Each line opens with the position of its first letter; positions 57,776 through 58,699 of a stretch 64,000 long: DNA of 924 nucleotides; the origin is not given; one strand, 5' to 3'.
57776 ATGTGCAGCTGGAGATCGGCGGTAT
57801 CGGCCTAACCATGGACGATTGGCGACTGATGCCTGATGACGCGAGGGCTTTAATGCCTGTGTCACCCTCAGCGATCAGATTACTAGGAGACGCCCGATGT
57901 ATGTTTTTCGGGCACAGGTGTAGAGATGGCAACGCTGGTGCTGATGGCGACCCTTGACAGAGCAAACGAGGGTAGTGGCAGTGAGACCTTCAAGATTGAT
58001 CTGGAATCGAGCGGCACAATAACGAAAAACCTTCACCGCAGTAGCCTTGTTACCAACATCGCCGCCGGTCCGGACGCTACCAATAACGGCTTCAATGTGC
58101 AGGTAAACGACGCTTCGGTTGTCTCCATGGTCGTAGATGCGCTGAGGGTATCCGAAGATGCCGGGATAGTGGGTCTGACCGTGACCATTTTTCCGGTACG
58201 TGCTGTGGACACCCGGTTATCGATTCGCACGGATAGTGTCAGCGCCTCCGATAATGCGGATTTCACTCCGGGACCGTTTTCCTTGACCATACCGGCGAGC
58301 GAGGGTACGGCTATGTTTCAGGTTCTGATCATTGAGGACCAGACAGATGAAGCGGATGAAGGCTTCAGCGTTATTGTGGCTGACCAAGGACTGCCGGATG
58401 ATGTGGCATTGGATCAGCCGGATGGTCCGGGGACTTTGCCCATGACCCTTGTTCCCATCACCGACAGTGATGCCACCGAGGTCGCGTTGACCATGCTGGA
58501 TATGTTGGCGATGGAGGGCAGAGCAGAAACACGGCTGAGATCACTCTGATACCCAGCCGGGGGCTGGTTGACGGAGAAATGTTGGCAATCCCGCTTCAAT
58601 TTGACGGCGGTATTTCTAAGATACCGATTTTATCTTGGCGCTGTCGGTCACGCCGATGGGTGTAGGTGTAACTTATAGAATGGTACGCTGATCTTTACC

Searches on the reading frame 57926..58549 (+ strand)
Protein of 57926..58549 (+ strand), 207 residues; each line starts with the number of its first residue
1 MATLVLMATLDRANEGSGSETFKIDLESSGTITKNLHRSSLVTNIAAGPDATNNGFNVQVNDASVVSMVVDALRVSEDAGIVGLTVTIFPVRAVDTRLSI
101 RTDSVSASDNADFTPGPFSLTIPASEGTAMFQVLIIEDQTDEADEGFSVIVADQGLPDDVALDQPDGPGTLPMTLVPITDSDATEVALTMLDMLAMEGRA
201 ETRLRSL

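Call 69: find_encoding_contigs(protein=window:57926-58549:+, flank=10000, max_places=2)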
Protein window:57926-58549:+ (207 aa): 2 contigs read that carry it; 2 places shown.
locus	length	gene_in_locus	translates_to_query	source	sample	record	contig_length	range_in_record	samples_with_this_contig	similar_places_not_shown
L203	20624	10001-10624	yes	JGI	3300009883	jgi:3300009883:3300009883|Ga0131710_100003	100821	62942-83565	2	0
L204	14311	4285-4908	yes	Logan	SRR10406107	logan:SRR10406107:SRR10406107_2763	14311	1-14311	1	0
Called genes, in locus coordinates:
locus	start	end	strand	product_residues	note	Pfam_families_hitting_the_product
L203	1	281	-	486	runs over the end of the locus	PF00224:PK, PF02887:PK_C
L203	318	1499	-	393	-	PF00162:PGK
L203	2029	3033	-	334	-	PF00044:Gp_dh_N, PF02800:Gp_dh_C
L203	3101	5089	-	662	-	PF00456:Transketolase_N, PF00676:E1_dh (faint), PF02779:Transket_pyr, PF02780:Transketolase_C, PF22613:Transketolase_C_1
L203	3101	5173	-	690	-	PF00456:Transketolase_N, PF00676:E1_dh (faint), PF02779:Transket_pyr, PF02780:Transketolase_C, PF22613:Transketolase_C_1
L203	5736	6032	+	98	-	-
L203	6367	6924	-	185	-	PF00578:AhpC-TSA, PF08534:Redoxin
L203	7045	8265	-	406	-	PF00291:PALP, PF13291:ACT_4 (weak), PF01842:ACT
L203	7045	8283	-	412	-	PF00291:PALP, PF13291:ACT_4 (weak), PF01842:ACT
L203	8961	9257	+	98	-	-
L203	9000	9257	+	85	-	-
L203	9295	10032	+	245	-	-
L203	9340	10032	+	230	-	-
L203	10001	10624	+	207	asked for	PF03160:Calx-beta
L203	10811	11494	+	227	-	-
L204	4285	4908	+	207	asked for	PF03160:Calx-beta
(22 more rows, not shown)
